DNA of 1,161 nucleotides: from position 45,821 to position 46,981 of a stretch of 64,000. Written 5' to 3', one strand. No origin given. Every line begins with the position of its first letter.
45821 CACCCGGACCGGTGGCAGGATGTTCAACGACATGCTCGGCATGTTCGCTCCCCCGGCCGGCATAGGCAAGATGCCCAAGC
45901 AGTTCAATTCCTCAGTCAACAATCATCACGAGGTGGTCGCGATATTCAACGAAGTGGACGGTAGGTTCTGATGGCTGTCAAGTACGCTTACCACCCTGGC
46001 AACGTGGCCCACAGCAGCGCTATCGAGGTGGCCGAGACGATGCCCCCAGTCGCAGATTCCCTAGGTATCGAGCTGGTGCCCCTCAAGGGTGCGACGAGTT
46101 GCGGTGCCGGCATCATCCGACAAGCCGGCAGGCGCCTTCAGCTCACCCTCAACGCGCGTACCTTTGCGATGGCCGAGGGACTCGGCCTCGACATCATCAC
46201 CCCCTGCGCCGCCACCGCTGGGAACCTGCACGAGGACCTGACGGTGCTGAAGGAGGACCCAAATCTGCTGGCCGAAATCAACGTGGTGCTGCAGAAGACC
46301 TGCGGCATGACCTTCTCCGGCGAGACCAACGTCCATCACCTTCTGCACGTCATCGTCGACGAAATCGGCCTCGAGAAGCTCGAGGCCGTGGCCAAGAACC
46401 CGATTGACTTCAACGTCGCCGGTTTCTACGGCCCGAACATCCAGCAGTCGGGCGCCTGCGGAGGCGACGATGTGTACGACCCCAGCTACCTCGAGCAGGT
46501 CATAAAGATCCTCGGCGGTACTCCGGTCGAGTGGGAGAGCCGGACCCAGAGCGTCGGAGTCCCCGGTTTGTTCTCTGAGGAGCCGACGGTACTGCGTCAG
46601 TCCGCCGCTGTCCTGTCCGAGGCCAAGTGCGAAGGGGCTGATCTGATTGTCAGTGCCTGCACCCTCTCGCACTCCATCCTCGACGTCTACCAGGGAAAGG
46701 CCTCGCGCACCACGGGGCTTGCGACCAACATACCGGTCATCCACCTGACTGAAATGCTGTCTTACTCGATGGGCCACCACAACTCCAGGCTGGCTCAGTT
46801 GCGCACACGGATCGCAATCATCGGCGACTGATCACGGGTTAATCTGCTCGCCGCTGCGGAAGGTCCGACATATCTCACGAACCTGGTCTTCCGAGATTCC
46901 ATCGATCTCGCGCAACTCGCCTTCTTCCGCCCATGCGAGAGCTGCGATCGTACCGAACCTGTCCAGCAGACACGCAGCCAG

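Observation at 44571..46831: Ferredoxin-fused SdhB-like protein and HdrB-like protein that have both lost their cluster-ligating cysteines, with no flavoprotein partner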

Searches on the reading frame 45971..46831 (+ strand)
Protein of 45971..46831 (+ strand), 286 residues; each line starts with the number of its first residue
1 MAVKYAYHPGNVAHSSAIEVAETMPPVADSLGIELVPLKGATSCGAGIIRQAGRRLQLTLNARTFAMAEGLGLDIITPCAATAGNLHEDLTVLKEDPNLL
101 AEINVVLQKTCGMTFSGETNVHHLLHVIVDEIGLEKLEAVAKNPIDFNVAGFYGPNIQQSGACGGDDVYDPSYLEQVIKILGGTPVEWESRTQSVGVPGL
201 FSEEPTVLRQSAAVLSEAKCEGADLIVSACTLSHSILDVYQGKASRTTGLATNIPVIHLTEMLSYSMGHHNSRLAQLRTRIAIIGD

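Call 3: search_protein_families(library=pfam, proteins=[window:45971-46831:+], max_evalue=1)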
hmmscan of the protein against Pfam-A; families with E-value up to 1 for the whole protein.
window:45971-46831:+ (286 aa): 2 families
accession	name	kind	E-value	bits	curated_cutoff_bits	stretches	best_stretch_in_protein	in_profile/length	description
PF02754.22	CCG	-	1.9e-07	31.5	20.6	1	5-80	1-78/85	Cysteine-rich domain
PF22196.1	HdrB-like_C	-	0.033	14.6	33.4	1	206-275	11-81/87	HdrB-like C-terminal domain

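Call 4: search_protein_families(library=ncbifam, proteins=[window:45971-46831:+], max_evalue=1)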
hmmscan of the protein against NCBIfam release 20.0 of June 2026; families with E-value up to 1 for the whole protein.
window:45971-46831:+ (286 aa): 3 families
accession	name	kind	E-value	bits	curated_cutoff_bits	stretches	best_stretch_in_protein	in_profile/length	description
TIGR03288.1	CoB_CoM_SS_B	equivalog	5.5e-37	127.6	345.15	1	7-275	4-275/290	CoB--CoM heterodisulfide reductase subunit B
NF042965.1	MFR_anch_SdhE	equivalog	6.1e-32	111.3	500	1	4-274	2-269/282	8-methylmenaquinol:fumarate reductase membrane anchor subunit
NF041780.1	hetero_SS_HdrB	equivalog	1e-08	34.9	450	1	28-279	29-293/304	ferredoxin:CoB-CoM heterodisulfide reductase subunit HdrB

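Call 12: find_homologous_proteins(query=window:45971-46828:+)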
Query window:45971-46828:+ (286 aa): 686 proteins with E <= 0.001 among 1742 candidates; the best 120 are listed.
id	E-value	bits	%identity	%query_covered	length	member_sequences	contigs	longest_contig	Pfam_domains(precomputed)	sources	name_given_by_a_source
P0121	1.8e-184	629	100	100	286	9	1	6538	PF02754.22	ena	-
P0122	5.5e-171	585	92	100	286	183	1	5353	PF02754.22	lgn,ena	-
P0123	2.1e-159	547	85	100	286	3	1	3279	PF02754.22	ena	-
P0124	2.9e-159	547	85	100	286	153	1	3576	PF02754.22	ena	-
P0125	1.0e-158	545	85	100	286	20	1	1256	PF02754.22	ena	-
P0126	2.4e-155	534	83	100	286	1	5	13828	PF02754.22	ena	-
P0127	3.5e-155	533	83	100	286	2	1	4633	PF02754.22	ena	-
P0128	3.8e-155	533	83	100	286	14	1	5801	PF02754.22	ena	-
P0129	7.3e-155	532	83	100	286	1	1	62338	PF02754.22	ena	-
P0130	7.5e-155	532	83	100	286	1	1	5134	PF02754.22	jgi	-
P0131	1.5e-154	531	83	100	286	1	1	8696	PF02754.22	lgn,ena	-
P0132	1.5e-154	531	83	100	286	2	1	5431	PF02754.22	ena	-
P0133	2.1e-154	531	83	100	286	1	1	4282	PF02754.22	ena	-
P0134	2.5e-154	531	83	100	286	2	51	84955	PF02754.22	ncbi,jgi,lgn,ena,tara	ncbi:MAG: heterodisulfide reductase-related iron-sulfur binding cluster [Candidatus Thalassarchaeum 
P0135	3.1e-154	530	82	100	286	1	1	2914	PF02754.22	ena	-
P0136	3.3e-154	530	82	100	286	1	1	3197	PF02754.22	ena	-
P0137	3.9e-154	530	82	100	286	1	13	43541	PF02754.22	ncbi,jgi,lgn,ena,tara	tara:strand:+ start:6100 stop:6960 length:861 start_codon:yes stop_codon:yes gene_type:complete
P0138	3.9e-154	530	82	100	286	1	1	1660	PF02754.22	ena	-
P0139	4.1e-154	530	81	100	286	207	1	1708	PF02754.22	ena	-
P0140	4.7e-154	530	82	100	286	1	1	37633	PF02754.22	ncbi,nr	ncbi:MAG: hypothetical protein CND01_02495 [Marine Group II euryarchaeote MED-G34]|nr:MAG: hypotheti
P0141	4.9e-154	530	82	100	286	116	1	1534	PF02754.22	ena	-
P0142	5.4e-154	530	82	100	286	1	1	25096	PF02754.22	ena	-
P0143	5.5e-154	530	82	100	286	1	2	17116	PF02754.22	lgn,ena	-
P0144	5.9e-154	529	82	100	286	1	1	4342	PF02754.22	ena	-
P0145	6.6e-154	529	82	100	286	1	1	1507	PF02754.22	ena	-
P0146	8.7e-154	529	81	100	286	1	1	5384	PF02754.22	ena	-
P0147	1.0e-153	529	82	100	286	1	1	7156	PF02754.22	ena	-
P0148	1.0e-153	529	82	100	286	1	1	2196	PF02754.22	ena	-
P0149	1.4e-153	528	82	100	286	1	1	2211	PF02754.22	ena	-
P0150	1.4e-153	528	82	100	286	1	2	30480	PF02754.22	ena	-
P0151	1.4e-153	528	82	100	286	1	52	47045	PF02754.22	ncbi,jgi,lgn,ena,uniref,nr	ncbi:MAG: heterodisulfide reductase-related iron-sulfur binding cluster [Candidatus Poseidoniales ar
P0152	1.6e-153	528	82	100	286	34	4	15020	PF02754.22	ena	-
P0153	1.9e-153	528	81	100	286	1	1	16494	PF02754.22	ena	-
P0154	3.3e-153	527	82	100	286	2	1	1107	PF02754.22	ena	-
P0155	3.7e-153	527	82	100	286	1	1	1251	PF02754.22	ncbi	-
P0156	4.3e-153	527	82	100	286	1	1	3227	PF02754.22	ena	-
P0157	1.4e-152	525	81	100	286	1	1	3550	PF02754.22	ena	-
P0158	1.6e-152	525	81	100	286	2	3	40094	PF02754.22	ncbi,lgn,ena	-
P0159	2.9e-152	524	80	100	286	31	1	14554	PF02754.22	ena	-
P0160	6.0e-152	523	80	100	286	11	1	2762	PF02754.22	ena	-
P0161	1.5e-151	522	81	100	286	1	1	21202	PF02754.22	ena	-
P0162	2.4e-151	521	82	100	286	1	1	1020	PF02754.22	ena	-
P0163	4.1e-146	504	86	92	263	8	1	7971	PF02754.22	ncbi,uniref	ncbi:uncharacterized protein METZ01_LOCUS62866 [marine metagenome]|uniref:Cysteine-rich domain-conta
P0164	8.0e-146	503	78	100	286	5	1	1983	PF02754.22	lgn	-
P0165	5.1e-145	500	78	100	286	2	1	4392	PF01177.28,PF02754.22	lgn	-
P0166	2.5e-143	495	77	100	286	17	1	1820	PF02754.22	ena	-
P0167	3.5e-143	494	77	100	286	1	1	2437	PF02754.22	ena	-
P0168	4.5e-143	494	66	100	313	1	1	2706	PF02754.22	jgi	-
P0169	5.6e-142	490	76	100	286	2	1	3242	PF02754.22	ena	-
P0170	5.7e-142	490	76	100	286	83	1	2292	PF02754.22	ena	-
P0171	2.0e-141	488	76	100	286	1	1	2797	PF02754.22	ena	-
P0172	2.4e-141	488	74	100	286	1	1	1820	PF02754.22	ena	-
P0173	2.8e-141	488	76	100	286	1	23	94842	PF02754.22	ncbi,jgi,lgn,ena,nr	ncbi:MAG: heterodisulfide reductase-related iron-sulfur binding cluster [Candidatus Thermoplasmatota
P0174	2.9e-141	488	74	100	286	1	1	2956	PF02754.22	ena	-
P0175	2.9e-141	488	74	100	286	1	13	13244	PF02754.22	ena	-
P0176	2.9e-141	488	77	100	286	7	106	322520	PF02754.22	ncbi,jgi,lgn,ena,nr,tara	ncbi:MAG: heterodisulfide reductase-related iron-sulfur binding cluster [Candidatus Thalassarchaeace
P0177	3.1e-141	488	75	100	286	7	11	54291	PF02754.22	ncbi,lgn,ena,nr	ncbi:MAG: CoB--CoM heterodisulfide reductase iron-sulfur subunit B family protein [Candidatus Thermo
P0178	3.6e-141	487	76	100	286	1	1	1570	PF02754.22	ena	-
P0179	3.9e-141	487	74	100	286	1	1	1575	PF02754.22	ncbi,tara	tara:strand:- start:69 stop:929 length:861 start_codon:yes stop_codon:yes gene_type:complete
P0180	4.3e-141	487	74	100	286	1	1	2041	PF02754.22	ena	-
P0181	5.0e-141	487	76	100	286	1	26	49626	PF02754.22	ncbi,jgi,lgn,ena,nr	ncbi:MAG: hypothetical protein MK168_02995 [Candidatus Thalassarchaeum sp.]|nr:hypothetical protein 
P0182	5.1e-141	487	76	100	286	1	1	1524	PF02754.22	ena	-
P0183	5.5e-141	487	74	100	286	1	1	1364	PF02754.22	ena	-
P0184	5.8e-141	487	73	100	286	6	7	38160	PF02754.22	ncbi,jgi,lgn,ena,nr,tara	ncbi:MAG: hypothetical protein CMA12_05670 [Euryarchaeota archaeon]|nr:hypothetical protein [Euryarc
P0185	1.0e-140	486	76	100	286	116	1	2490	PF01177.28,PF02754.22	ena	-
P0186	1.0e-140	486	75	100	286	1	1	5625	PF02754.22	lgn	-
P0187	2.6e-140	485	76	100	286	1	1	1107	PF02754.22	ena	-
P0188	2.6e-140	485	73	100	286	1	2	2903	PF02754.22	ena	-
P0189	4.1e-140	484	73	100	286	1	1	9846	PF02754.22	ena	-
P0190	4.2e-140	484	75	100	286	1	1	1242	PF02754.22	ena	-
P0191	4.7e-140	484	75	100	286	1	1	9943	PF02754.22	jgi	jgi:succinate dehydrogenase / fumarate reductase cytochrome b subunit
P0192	4.9e-140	484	75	100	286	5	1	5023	PF02754.22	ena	-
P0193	7.7e-140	483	76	99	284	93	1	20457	PF02754.22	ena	-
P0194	7.8e-140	483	75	100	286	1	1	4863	PF02754.22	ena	-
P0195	8.6e-140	483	74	100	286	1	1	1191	PF02754.22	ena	-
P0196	9.7e-140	483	75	100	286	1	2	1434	PF02754.22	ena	-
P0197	9.8e-140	483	73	100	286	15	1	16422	PF02754.22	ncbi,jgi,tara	tara:strand:- start:135 stop:995 length:861 start_codon:yes stop_codon:yes gene_type:complete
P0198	1.8e-139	482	73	100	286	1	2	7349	PF02754.22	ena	-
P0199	1.8e-139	482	75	100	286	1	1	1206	PF02754.22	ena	-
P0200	1.9e-139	482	73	100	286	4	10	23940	PF02754.22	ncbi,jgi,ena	-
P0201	2.0e-139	482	74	100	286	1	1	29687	PF02754.22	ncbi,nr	ncbi:MAG: hypothetical protein CMB66_04965 [Euryarchaeota archaeon]|nr:hypothetical protein [Euryarc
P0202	4.8e-139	481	74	100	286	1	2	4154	PF02754.22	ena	-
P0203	5.4e-139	480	72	100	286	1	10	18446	PF02754.22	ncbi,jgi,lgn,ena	-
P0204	6.5e-139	480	73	100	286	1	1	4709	PF02754.22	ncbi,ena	-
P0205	9.2e-139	480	73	100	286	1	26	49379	PF02754.22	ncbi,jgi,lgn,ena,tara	tara:strand:- start:445 stop:1305 length:861 start_codon:yes stop_codon:yes gene_type:complete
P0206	1.3e-138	479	73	100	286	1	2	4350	PF02754.22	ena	-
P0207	1.3e-138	479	73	100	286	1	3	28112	PF02754.22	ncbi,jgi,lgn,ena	-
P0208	1.6e-138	479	74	100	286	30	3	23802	PF02754.22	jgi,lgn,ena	jgi:succinate dehydrogenase / fumarate reductase cytochrome b subunit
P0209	1.8e-138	479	73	100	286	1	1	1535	PF02754.22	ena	-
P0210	2.1e-138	478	73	100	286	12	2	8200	PF02754.22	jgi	-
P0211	2.4e-138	478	73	100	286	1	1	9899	PF02754.22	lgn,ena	-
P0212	3.0e-138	478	74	100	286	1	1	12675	PF02754.22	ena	-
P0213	4.8e-138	477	72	100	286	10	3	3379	PF02754.22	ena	-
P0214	6.2e-138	477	73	100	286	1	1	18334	PF02754.22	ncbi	-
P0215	7.2e-138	477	74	99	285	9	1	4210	PF02754.22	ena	-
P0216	7.7e-138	477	73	100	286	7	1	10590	PF02754.22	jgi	jgi:succinate dehydrogenase / fumarate reductase cytochrome b subunit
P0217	8.7e-138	476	72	100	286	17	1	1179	PF02754.22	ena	-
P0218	1.1e-137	476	73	99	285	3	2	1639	PF02754.22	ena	-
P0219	1.3e-137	476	72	100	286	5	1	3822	PF02754.22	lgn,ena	-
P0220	1.7e-137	475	73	100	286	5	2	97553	PF02754.22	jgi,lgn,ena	-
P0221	2.2e-137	475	71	100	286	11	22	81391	PF02754.22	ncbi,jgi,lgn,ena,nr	ncbi:MAG: hypothetical protein CMA28_03155 [Euryarchaeota archaeon]|nr:hypothetical protein [Euryarc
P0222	3.3e-137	475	72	100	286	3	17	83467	PF02754.22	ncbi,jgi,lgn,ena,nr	ncbi:MAG TPA: CoB--CoM heterodisulfide reductase iron-sulfur subunit B family protein [Candidatus Th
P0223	7.2e-137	473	71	100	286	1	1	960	PF02754.22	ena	-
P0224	8.8e-137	473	72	100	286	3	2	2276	PF02754.22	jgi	-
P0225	2.8e-136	471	73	100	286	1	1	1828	PF02754.22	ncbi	-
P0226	3.3e-136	471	72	100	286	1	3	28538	PF02754.22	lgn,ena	-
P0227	3.6e-136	471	73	100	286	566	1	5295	PF02754.22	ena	-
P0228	3.6e-136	471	71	100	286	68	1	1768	PF02754.22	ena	-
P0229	3.6e-136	471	73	100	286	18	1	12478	PF02754.22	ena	-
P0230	5.7e-136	470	73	100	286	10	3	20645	PF02754.22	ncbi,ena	-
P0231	7.5e-136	470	74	99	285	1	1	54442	PF02754.22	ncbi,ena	-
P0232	8.3e-136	470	72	100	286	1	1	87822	PF02754.22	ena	-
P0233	9.7e-136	470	75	99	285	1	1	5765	PF02754.22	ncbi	-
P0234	1.1e-135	469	74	99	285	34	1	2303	PF02754.22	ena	-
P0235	1.1e-135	469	73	100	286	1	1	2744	PF02754.22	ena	-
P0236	1.5e-135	469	73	100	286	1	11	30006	PF02754.22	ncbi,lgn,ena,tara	tara:strand:- start:1890 stop:2750 length:861 start_codon:yes stop_codon:yes gene_type:complete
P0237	2.2e-135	469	72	100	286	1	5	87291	PF02754.22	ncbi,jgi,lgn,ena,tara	jgi:succinate dehydrogenase / fumarate reductase cytochrome b subunit|tara:strand:- start:879 stop:1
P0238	2.6e-135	468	72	100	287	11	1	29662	PF02754.22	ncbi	-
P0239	3.7e-135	468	73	100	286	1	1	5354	PF02754.22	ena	-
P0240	3.8e-135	468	70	100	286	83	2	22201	PF02754.22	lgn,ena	-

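Call 13: find_encoding_contigs(protein=P0176, flank=10000, max_places=4)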
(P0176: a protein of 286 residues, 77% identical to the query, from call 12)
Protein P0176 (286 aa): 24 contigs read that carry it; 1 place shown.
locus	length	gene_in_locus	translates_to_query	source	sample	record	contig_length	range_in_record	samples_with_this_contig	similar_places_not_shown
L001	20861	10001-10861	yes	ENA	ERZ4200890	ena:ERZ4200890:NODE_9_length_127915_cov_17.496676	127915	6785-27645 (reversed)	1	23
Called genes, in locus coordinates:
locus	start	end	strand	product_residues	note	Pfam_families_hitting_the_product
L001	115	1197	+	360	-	PF00155:Aminotran_1_2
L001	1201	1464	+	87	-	-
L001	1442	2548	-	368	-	-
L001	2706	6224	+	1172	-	-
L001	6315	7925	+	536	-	PF00118:Cpn60_TCP1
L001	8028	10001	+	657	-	PF13370:Fer4_13, PF13459:Fer4_15 (faint), PF00258:Flavodoxin_1, PF13085:Fer2_3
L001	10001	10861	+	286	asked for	PF02754:CCG (faint)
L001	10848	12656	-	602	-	PF00270:DEAD, PF04851:ResIII, PF21210:RNA_helicase_helical (weak), PF00271:Helicase_C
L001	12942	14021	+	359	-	PF00297:Ribosomal_L3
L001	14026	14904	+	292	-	PF00573:Ribosomal_L4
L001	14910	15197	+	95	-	PF00276:Ribosomal_L23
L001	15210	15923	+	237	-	PF00181:Ribosomal_L2_N (weak), PF03947:Ribosomal_L2_C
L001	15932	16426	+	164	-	PF00203:Ribosomal_S19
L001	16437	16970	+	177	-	PF00237:Ribosomal_L22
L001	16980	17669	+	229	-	PF07650:KH_2, PF00189:Ribosomal_S3_C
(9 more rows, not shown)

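Call 24: search_solved_structures(query=window:45971-46828:+, max_evalue=0.01, show_alignments=3)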
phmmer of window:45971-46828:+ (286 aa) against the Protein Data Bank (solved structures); distinct sequences matched with E-value up to 0.01: 5.
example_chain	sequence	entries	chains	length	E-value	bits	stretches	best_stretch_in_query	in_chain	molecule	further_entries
8rvv_B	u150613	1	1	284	3.7e-35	125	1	18-269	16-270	H(2):CoB-CoM heterodisulfide,ferredoxin reductase subunit B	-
8rvu_b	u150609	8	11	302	4.3e-35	124.8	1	19-270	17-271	H(2):CoB-CoM heterodisulfide,ferredoxin reductase subunit B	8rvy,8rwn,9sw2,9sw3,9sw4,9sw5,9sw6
9sfi_C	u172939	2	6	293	2.5e-29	105.9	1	4-271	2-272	H(2)/formate:CoB-CoM heterodisulfide,ferredoxin reductase subunit B2 | Heterodisulfide reductase subunit B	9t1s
5odc_B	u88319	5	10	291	3.2e-26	95.7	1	4-275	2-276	Heterodisulfide reductase, subunit B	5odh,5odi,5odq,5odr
7bkb_B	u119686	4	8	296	3.9e-18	69.2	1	24-271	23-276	CoB--CoM heterodisulfide reductase subunit B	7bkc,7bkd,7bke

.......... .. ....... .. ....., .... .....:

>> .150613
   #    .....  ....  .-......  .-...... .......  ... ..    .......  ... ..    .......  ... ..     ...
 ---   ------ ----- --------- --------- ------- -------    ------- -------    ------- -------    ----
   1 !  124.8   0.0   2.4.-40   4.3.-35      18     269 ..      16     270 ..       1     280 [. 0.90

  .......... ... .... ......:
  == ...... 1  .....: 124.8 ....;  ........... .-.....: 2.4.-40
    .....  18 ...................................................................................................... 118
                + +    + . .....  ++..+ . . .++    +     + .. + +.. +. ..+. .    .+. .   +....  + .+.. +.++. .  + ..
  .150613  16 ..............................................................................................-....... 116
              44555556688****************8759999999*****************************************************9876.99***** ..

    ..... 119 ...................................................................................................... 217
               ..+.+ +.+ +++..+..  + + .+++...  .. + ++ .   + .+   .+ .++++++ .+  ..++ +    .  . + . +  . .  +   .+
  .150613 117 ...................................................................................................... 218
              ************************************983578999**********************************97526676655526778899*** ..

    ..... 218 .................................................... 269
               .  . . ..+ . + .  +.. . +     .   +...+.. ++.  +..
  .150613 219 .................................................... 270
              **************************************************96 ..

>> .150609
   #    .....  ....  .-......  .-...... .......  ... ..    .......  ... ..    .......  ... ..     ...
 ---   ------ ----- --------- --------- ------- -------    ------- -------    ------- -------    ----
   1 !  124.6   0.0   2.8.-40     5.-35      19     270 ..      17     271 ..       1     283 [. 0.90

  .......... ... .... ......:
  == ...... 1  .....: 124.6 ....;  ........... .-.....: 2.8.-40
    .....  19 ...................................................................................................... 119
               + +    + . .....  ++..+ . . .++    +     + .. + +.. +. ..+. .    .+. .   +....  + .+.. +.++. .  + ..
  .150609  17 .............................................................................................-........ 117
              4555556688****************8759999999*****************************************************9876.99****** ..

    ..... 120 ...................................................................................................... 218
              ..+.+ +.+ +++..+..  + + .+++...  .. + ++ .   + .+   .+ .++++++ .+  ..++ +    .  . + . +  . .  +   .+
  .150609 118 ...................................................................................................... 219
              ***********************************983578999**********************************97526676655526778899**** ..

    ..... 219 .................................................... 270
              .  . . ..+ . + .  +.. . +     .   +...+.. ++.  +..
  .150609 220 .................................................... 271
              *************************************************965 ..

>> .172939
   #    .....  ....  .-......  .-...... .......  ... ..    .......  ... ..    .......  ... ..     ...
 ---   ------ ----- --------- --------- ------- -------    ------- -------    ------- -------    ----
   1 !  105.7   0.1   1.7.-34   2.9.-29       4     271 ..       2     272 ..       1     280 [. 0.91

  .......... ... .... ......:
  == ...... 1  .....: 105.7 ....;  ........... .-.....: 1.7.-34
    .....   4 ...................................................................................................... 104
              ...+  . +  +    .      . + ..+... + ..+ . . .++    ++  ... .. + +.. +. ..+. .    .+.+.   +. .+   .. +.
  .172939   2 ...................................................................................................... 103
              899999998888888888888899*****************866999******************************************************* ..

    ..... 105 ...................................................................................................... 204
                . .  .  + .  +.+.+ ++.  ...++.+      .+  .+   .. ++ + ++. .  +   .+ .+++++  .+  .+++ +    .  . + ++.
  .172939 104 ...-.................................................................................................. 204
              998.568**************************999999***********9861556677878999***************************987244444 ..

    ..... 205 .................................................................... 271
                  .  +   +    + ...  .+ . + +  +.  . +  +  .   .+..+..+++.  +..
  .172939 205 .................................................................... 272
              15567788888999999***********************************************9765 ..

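Call 56: predict_structure(alignment_id=A5)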
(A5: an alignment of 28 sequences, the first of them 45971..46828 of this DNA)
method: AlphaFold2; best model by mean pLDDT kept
length: 286 residues; sequences in the alignment: 28
mean_pLDDT: 84.6   pTM: 0.87
mean pLDDT of the five models: 84.6, 81.2, 80.7, 75.5, 73.8
residues with pLDDT >= 90: 147; 70-90: 94; 50-70: 30; < 50: 15
segments of 3 or more residues with pLDDT < 50: 163-169, 199-202
pLDDT, mean of each block of 10 residues (from residue 1): 83 67 94 91 61 81 93 91 85 92 95 90 89 94 96 68 45 88 93 67 73 93 93 82 89 92 97 94 72
secondary structure, 60 per line:
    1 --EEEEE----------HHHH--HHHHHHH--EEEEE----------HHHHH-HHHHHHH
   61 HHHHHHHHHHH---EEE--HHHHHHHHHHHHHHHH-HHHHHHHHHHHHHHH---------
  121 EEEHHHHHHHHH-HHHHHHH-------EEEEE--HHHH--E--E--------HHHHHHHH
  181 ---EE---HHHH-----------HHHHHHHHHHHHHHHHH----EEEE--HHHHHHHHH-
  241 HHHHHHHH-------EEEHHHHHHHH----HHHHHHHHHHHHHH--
elements in order: E3-7 H18-21 H24-30 E33-37 H48-52 H54-71 E75-77 H80-95 H97-111 E121-123 H124-132 H134-140 E148-152 H155-158 H173-180 H189-192 H204-220 E225-228 H231-239 H241-248 E256-258 H259-266 H271-284
